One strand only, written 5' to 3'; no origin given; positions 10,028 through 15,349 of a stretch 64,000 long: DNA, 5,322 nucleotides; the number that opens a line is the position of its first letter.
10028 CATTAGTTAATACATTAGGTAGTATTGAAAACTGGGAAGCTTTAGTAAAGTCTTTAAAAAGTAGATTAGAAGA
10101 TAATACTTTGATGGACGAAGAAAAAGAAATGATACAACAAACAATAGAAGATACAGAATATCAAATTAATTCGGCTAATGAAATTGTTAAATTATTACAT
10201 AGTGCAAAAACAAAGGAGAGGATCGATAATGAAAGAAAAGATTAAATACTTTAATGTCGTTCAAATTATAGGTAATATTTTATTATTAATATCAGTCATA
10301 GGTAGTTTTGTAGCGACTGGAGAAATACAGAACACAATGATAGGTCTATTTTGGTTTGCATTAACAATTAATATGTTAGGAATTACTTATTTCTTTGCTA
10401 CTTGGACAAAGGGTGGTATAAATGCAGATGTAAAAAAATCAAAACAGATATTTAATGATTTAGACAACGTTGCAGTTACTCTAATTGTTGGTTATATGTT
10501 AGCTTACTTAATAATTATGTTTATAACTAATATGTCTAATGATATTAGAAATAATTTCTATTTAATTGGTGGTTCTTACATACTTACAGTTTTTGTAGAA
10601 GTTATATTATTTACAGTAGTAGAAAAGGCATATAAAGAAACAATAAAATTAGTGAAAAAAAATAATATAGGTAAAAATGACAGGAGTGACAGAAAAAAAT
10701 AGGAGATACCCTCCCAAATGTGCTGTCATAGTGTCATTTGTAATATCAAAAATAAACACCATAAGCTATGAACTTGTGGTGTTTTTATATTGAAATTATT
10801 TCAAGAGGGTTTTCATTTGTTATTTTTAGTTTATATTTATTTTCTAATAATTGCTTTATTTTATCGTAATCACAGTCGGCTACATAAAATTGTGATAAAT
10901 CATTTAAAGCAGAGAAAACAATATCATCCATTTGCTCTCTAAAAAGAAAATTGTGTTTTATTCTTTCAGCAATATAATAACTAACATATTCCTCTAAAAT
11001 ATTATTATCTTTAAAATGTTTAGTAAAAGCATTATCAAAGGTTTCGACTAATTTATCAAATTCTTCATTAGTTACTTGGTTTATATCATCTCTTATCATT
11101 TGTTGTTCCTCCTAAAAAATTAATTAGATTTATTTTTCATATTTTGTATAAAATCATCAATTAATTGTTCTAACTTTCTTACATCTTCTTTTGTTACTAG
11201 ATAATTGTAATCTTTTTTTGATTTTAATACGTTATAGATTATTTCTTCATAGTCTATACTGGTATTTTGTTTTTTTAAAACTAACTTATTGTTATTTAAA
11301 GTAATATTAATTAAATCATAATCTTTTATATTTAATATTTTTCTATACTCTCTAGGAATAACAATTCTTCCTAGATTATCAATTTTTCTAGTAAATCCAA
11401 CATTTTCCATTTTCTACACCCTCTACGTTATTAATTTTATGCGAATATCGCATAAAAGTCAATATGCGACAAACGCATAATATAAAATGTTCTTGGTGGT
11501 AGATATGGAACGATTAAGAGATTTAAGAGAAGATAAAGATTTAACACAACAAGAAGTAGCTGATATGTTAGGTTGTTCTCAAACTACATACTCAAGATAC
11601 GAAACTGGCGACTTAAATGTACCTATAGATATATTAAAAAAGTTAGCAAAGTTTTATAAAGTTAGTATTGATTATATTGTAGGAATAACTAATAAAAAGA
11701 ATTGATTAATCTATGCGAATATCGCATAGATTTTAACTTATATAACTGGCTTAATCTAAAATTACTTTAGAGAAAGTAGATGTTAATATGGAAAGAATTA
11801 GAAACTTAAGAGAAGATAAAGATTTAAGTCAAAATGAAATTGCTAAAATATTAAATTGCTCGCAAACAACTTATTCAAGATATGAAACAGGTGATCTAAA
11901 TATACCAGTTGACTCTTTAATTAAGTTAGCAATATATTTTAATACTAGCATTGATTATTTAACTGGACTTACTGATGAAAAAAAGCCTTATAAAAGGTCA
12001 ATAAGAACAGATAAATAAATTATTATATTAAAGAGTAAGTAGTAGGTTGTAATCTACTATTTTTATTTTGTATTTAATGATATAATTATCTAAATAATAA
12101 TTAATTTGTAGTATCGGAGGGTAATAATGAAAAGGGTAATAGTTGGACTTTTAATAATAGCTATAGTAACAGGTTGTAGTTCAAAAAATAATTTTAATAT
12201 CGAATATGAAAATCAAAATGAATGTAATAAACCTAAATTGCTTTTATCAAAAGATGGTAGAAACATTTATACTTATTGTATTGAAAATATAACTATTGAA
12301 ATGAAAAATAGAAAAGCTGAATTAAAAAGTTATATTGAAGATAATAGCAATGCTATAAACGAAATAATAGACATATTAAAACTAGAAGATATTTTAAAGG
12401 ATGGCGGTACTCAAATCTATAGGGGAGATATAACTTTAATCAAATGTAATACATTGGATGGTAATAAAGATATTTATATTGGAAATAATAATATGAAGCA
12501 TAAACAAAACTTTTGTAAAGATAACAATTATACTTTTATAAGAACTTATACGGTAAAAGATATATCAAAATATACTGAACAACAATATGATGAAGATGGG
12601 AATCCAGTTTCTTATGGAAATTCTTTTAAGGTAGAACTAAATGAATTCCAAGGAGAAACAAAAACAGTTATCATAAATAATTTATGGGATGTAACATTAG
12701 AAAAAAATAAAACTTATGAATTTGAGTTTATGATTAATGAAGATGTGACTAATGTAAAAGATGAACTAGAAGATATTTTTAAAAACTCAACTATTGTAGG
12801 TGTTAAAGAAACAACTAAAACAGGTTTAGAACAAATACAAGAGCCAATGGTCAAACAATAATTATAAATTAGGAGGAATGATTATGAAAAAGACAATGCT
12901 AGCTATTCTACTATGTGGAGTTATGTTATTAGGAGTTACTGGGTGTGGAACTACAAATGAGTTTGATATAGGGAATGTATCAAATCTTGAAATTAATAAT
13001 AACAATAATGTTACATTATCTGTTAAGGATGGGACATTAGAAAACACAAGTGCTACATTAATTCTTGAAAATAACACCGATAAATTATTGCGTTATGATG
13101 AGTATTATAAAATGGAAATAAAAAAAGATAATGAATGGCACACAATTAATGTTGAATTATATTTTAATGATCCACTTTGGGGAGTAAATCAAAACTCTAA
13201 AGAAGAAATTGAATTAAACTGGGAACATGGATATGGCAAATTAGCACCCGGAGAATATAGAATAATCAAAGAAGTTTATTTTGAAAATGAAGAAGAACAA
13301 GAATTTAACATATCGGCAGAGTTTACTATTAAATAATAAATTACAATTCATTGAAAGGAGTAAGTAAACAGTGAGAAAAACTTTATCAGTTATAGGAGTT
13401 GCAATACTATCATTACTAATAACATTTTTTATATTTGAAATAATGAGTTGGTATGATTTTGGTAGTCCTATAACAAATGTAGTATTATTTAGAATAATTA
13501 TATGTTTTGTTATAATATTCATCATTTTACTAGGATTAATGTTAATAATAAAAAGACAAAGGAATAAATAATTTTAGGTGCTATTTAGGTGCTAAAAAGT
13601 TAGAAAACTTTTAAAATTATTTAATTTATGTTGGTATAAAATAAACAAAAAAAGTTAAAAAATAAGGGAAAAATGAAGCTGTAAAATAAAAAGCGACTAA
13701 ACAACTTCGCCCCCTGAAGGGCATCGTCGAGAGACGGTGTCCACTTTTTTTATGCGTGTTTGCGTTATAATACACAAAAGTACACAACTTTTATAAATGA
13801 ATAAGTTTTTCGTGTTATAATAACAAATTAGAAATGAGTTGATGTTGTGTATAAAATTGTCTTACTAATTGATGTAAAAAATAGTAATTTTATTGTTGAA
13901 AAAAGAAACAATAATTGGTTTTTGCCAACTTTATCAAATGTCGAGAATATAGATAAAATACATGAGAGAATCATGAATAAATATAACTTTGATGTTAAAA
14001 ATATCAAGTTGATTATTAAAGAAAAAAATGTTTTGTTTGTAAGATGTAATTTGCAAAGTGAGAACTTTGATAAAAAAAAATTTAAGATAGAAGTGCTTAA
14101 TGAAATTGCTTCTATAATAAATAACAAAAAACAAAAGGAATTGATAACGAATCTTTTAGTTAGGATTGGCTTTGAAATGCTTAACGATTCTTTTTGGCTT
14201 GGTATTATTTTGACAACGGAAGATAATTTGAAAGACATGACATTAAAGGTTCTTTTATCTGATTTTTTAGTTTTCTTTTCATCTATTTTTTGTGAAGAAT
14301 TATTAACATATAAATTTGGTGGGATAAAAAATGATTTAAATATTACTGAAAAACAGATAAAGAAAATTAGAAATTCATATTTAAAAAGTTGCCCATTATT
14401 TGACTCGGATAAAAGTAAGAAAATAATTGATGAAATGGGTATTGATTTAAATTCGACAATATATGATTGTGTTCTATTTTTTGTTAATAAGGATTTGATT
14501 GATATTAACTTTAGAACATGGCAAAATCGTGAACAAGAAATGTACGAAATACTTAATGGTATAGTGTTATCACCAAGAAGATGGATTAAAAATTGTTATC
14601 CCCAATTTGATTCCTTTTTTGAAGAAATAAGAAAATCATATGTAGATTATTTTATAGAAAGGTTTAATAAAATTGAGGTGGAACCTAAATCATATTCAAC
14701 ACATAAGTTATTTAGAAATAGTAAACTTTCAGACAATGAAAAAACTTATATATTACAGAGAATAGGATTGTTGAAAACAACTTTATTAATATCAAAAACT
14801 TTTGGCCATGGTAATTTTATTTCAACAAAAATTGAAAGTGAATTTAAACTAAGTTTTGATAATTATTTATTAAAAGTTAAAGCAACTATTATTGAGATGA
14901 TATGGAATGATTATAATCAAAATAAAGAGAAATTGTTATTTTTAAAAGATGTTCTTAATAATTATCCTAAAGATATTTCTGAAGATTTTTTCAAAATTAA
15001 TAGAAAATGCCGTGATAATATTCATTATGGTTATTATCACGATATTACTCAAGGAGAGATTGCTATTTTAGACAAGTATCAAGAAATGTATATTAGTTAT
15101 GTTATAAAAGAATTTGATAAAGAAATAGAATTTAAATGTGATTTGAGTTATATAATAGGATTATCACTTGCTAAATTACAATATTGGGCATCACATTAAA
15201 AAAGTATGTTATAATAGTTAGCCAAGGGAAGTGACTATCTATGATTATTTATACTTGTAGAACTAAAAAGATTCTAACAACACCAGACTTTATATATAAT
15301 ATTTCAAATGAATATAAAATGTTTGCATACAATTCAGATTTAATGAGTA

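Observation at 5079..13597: Integrative mobilizable element bounded by perfect 27-bp direct repeats that themselves contain a tandem 11-mer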

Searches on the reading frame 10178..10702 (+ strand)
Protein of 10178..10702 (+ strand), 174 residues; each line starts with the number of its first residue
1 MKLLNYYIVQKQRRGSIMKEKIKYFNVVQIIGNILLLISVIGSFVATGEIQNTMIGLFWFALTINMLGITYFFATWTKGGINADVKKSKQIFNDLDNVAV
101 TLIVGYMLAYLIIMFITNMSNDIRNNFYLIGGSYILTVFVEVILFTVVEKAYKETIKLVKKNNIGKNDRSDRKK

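Call 8: search_protein_families(library=pfam, proteins=[window:10178-10702:+], max_evalue=0.01)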
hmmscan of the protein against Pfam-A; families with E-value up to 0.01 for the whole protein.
window:10178-10702:+ (174 aa): 1 family
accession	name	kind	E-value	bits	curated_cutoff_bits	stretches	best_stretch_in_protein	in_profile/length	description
PF03303.18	WTF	-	0.00025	21.4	25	1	42-159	112-202/224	WTF protein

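Call 16: search_protein_families(library=ncbifam, proteins=[window:10178-10702:+], max_evalue=0.01)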
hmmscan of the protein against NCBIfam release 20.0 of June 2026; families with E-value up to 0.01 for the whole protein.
window:10178-10702:+ (174 aa): 0 families

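Call 29: search_protein_families(library=phrogs, proteins=[window:10178-10702:+], max_evalue=0.1)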
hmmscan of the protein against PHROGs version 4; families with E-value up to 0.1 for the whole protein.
window:10178-10702:+ (174 aa): 3 families
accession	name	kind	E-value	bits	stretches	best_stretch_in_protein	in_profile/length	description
phrog_24682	-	unknown function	0.0088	17.2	1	56-163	15-115/194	-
phrog_16460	-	unknown function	0.015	16.5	1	93-168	4-77/102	-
phrog_10121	-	unknown function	0.042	15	1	5-76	10-71/109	-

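Call 80: search_protein_families(library=padloc, proteins=[window:10178-10702:+], max_evalue=0.001)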
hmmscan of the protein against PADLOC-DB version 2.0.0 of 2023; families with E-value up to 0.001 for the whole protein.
window:10178-10702:+ (174 aa): 0 families

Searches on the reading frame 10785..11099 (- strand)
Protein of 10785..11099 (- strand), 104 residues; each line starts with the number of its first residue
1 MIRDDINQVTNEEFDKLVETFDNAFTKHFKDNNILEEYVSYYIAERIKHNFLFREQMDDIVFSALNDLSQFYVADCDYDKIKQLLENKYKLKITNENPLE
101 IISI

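Call 8: search_protein_families(library=pfam, proteins=[window:10785-11099:-], max_evalue=0.01)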
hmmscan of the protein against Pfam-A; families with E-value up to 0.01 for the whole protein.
window:10785-11099:- (104 aa): 1 family
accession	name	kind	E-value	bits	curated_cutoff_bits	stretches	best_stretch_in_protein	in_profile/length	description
PF10719.14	ComFB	-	0.0037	17.7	25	1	33-93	2-68/83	Late competence development protein ComFB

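Call 16: search_protein_families(library=ncbifam, proteins=[window:10785-11099:-], max_evalue=0.01)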
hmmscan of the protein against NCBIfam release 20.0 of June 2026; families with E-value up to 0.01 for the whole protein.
window:10785-11099:- (104 aa): 0 families

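Call 29: search_protein_families(library=phrogs, proteins=[window:10785-11099:-], max_evalue=0.1)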
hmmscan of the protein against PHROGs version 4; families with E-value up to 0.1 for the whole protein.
window:10785-11099:- (104 aa): 5 families
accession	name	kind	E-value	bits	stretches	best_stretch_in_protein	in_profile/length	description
phrog_10757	-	unknown function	0.0042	18.2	1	5-33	24-52/55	-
phrog_13908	-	unknown function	0.0063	16.9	1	10-88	51-127/294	-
phrog_27492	-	unknown function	0.048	14.1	1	22-95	75-152/304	-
phrog_37927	-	unknown function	0.064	14.5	1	25-91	8-73/77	-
phrog_23798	-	unknown function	0.072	13.8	0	1-67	1-69/74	-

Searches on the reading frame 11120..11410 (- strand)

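Call 8: search_protein_families(library=pfam, proteins=[window:11120-11410:-], max_evalue=0.01)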
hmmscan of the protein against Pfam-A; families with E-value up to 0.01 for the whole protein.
window:11120-11410:- (96 aa): 1 family
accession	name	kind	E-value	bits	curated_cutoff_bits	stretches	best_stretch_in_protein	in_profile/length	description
PF04014.23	MazE_antitoxin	-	6.6e-09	36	24.7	1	7-51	1-46/48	Antidote-toxin recognition MazE, bacterial antitoxin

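Call 29: search_protein_families(library=phrogs, proteins=[window:11120-11410:-], max_evalue=0.1)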
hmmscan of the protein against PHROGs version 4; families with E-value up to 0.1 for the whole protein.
window:11120-11410:- (96 aa): 4 families
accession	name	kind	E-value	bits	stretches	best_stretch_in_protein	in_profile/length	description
phrog_4681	-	moron, auxiliary metabolic gene and host takeover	1.1e-13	51.9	1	1-51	1-51/87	antitoxin from a toxin-antitoxin system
phrog_36746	-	moron, auxiliary metabolic gene and host takeover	2.3e-06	29.1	1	1-87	1-86/93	antitoxin from a toxin-antitoxin system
phrog_30664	-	unknown function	0.026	15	1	25-86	139-198/233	-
phrog_6673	-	unknown function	0.034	15.4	0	5-51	10-53/63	-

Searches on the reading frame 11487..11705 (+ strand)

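Call 8: search_protein_families(library=pfam, proteins=[window:11487-11705:+], max_evalue=0.01)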
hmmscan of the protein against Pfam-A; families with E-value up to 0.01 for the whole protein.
window:11487-11705:+ (72 aa): 12 families
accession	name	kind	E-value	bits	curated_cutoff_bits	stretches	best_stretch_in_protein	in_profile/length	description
PF01381.28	HTH_3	-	3.4e-18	65.9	23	1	10-64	1-55/55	Helix-turn-helix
PF13560.12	HTH_31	-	1.9e-14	54.2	27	1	8-60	4-57/64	Helix-turn-helix domain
PF12844.13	HTH_19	-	1.6e-10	41.2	30.2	1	8-64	2-58/64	Helix-turn-helix domain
PF13443.12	HTH_26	-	2.5e-07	31.3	22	1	9-62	1-55/63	Cro/C1-type HTH DNA-binding domain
PF15731.11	MqsA_antitoxin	-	4.6e-06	27.2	30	1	5-53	69-117/131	Antitoxin component of bacterial toxin-antitoxin system, MqsA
PF22495.2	HTH_92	-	0.00029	20.5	27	1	11-46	1-35/45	RsaL-like HTH domain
PF04545.22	Sigma70_r4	-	0.00065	19.6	24.1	1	13-34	15-36/50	Sigma-70, region 4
PF13384.12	HTH_23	-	0.001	19.3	24.6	1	16-37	16-36/50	Homeodomain-like domain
PF13545.12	HTH_Crp_2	-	0.0015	18.9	27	1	14-37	18-41/70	Crp-like helix-turn-helix domain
PF13744.12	HTH_37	-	0.0023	18.1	27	1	7-43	20-56/80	Helix-turn-helix domain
PF13412.12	HTH_24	-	0.0046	16.9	21.9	1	13-38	12-37/48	Winged helix-turn-helix DNA-binding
PF20432.4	Xre-like-HTH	-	0.0057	17.4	25.8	1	18-45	23-52/63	Antitoxin Xre-like helix-turn-helix domain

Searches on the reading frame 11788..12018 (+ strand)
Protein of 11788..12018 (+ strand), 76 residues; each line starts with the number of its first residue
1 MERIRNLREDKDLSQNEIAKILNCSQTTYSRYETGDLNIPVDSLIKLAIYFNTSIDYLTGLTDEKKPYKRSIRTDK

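Call 8: search_protein_families(library=pfam, proteins=[window:11788-12018:+], max_evalue=0.01)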
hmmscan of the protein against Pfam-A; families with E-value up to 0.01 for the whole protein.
window:11788-12018:+ (76 aa): 11 families
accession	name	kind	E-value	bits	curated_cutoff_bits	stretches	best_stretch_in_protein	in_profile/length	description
PF01381.28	HTH_3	-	2.5e-15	56.7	23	1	4-58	1-55/55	Helix-turn-helix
PF13560.12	HTH_31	-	2.4e-09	37.8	27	1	3-48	5-51/64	Helix-turn-helix domain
PF12844.13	HTH_19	-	1.3e-08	35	30.2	1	2-61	2-61/64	Helix-turn-helix domain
PF13443.12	HTH_26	-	2.2e-05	25.1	22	1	3-56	1-55/63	Cro/C1-type HTH DNA-binding domain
PF15731.11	MqsA_antitoxin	-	3e-05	24.6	30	1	3-48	73-117/131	Antitoxin component of bacterial toxin-antitoxin system, MqsA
PF22495.2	HTH_92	-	0.00014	21.5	27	1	5-47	1-44/45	RsaL-like HTH domain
PF13744.12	HTH_37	-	0.0011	19.2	27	1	1-38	20-57/80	Helix-turn-helix domain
PF13936.12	HTH_38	-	0.0016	18.6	27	1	2-31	11-39/44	Helix-turn-helix domain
PF20432.4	Xre-like-HTH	-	0.0023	18.6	25.8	1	11-38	22-49/63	Antitoxin Xre-like helix-turn-helix domain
PF02796.21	HTH_7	-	0.0041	17.7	23.8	1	1-28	11-37/45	Helix-turn-helix domain of resolvase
PF13412.12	HTH_24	-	0.0059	16.6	21.9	1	5-32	10-37/48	Winged helix-turn-helix DNA-binding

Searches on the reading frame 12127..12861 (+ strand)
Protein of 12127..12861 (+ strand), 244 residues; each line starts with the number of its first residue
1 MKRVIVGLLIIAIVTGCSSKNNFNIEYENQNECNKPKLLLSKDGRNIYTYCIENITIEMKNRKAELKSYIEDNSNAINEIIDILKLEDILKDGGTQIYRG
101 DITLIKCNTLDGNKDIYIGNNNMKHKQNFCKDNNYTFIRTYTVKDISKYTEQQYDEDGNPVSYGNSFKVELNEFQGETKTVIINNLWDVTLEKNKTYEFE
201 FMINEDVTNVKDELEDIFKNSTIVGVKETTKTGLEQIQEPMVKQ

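Call 15: search_protein_families(library=pfam, proteins=[window:12127-12861:+], max_evalue=1)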
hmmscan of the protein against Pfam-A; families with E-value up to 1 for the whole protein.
window:12127-12861:+ (244 aa): 3 families
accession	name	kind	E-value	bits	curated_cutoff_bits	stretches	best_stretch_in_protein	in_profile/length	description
PF08139.17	LPAM_1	-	5.4e-05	23.8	20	1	1-18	1-18/18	Prokaryotic membrane lipoprotein lipid attachment site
PF22091.2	DUF6941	-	0.038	14.8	27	1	154-207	60-116/125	Family of unknown function (DUF6941)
PF21873.2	Thioredoxin_17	-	0.044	14.7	24.8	1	24-51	32-59/80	Thioredoxin-like domain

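Call 16: search_protein_families(library=ncbifam, proteins=[window:12127-12861:+], max_evalue=0.01)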
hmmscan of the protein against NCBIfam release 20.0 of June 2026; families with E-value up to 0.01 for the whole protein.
window:12127-12861:+ (244 aa): 0 families

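Call 29: search_protein_families(library=phrogs, proteins=[window:12127-12861:+], max_evalue=0.1)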
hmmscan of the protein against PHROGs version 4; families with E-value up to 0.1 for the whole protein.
window:12127-12861:+ (244 aa): 1 family
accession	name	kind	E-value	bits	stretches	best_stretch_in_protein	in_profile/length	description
phrog_22235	-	unknown function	0.094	13.6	0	1-22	1-21/71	-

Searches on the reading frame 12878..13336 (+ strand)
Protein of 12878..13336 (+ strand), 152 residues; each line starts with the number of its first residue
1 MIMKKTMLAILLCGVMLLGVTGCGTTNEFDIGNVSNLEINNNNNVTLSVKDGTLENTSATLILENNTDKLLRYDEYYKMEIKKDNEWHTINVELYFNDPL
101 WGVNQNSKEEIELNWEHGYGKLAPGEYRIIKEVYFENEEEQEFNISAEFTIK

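Call 15: search_protein_families(library=pfam, proteins=[window:12878-13336:+], max_evalue=1)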
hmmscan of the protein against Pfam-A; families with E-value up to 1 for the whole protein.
window:12878-13336:+ (152 aa): 3 families
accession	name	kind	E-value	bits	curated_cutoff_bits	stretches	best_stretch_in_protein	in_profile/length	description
PF20251.4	Big_14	-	6.8e-23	81.1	27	1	42-149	2-103/104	Bacterial Ig-like domain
PF20324.3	DUF6619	-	0.016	15.8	27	1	15-86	3-74/102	Family of unknown function (DUF6619)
PF04619.18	Adhesin_Dr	-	0.098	13.1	23.6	1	40-98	51-104/139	Dr-family adhesin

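Call 16: search_protein_families(library=ncbifam, proteins=[window:12878-13336:+], max_evalue=0.01)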
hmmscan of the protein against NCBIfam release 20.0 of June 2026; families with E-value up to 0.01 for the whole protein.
window:12878-13336:+ (152 aa): 1 family
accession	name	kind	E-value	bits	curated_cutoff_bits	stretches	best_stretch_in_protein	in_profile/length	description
NF058647.1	lipo_LytA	equivalog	0.0038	17.4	110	0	3-112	1-90/107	acidic lipoprotein LytA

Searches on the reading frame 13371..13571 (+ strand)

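Call 15: search_protein_families(library=pfam, proteins=[window:13371-13571:+], max_evalue=1)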
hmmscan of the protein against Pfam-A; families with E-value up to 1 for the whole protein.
window:13371-13571:+ (66 aa): 3 families
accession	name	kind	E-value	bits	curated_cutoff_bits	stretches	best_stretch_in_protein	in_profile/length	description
PF05656.20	DUF805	-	0.24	12.3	25.7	1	12-62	17-69/111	Protein of unknown function (DUF805)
PF10864.13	DUF2663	-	0.49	11.2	25.2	1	2-66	16-80/127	Protein of unknown function (DUF2663)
PF05767.17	Pox_A14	-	0.73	10.5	27.7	1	5-59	11-65/93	Poxvirus virion envelope protein A14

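Call 29: search_protein_families(library=phrogs, proteins=[window:13371-13571:+], max_evalue=0.1)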
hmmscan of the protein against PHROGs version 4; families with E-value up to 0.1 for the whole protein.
window:13371-13571:+ (66 aa): 1 family
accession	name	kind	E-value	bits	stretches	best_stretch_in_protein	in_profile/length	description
phrog_5308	-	lysis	0.089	13.8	1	13-62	44-91/167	holin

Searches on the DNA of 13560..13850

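Call 70: search_rna_families(source=window, start=13560, end=13850, threshold=evalue, max_evalue=1)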
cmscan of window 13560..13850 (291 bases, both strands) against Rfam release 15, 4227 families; matches with E-value up to 1: 1.
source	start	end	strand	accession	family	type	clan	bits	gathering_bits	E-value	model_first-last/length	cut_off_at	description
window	13637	13809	+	RF02546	LSU_trypano_mito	Gene; rRNA;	CL00112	13.6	60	0.78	176-561/561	no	Trypanosomatid mitochondrial large subunit ribosomal RNA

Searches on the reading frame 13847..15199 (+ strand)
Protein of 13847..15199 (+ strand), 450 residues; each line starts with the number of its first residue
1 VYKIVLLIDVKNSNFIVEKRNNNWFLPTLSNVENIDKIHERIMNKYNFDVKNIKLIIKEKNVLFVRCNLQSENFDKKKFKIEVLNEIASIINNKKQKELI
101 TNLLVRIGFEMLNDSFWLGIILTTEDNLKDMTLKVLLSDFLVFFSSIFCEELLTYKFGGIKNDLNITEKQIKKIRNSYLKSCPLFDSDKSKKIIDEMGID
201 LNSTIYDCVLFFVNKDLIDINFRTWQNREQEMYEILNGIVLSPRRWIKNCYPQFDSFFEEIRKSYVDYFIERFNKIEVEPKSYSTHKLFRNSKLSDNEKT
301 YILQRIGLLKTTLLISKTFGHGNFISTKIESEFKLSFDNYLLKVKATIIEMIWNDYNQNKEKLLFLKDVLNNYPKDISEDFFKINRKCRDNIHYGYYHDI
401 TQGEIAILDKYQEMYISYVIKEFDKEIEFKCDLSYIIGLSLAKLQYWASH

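Call 15: search_protein_families(library=pfam, proteins=[window:13847-15199:+], max_evalue=1)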
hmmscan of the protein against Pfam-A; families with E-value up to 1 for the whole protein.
window:13847-15199:+ (450 aa): 0 families

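Call 16: search_protein_families(library=ncbifam, proteins=[window:13847-15199:+], max_evalue=0.01)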
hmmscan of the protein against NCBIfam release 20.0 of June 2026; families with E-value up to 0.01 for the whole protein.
window:13847-15199:+ (450 aa): 1 family
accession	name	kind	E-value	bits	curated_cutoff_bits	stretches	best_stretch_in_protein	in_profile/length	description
NF011561.0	PRK14985.1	equivalog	0.0034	15.6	1273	1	213-296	432-510/800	maltodextrin phosphorylase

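Call 24: find_encoding_contigs(protein=window:13847-15199:+, flank=10000, max_places=10)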
Protein window:13847-15199:+ (450 aa): 5 contigs read that carry it; 4 places shown.
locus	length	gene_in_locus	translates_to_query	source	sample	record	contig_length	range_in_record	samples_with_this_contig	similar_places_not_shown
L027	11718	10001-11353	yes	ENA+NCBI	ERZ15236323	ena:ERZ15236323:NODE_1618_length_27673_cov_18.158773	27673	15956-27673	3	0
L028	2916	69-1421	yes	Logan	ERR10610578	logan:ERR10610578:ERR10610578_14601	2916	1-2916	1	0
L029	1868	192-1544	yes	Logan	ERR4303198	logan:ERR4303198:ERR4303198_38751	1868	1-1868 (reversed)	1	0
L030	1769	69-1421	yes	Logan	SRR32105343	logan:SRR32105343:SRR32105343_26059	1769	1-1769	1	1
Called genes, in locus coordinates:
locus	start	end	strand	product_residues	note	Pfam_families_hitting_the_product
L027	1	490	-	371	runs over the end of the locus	PF00589:Phage_integrase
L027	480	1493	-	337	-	PF03796:DnaB_C (faint), PF13481:AAA_25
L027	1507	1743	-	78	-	-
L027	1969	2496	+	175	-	PF01381:HTH_3, PF12844:HTH_19, PF13443:HTH_26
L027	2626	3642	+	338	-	PF00145:DNA_methylase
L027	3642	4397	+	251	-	PF09553:RE_Eco47II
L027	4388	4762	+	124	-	PF04266:ASCH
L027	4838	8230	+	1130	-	PF20693:YobI-ATPase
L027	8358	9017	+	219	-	-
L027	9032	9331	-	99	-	-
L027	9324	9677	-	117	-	PF14198:TnpV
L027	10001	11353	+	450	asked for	-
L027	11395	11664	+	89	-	-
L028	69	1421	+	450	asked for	-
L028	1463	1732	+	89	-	-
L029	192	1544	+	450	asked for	-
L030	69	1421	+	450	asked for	-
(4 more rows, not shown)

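Call 80: search_protein_families(library=padloc, proteins=[window:13847-15199:+], max_evalue=0.001)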
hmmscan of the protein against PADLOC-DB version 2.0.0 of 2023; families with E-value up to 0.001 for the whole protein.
window:13847-15199:+ (450 aa): 0 families
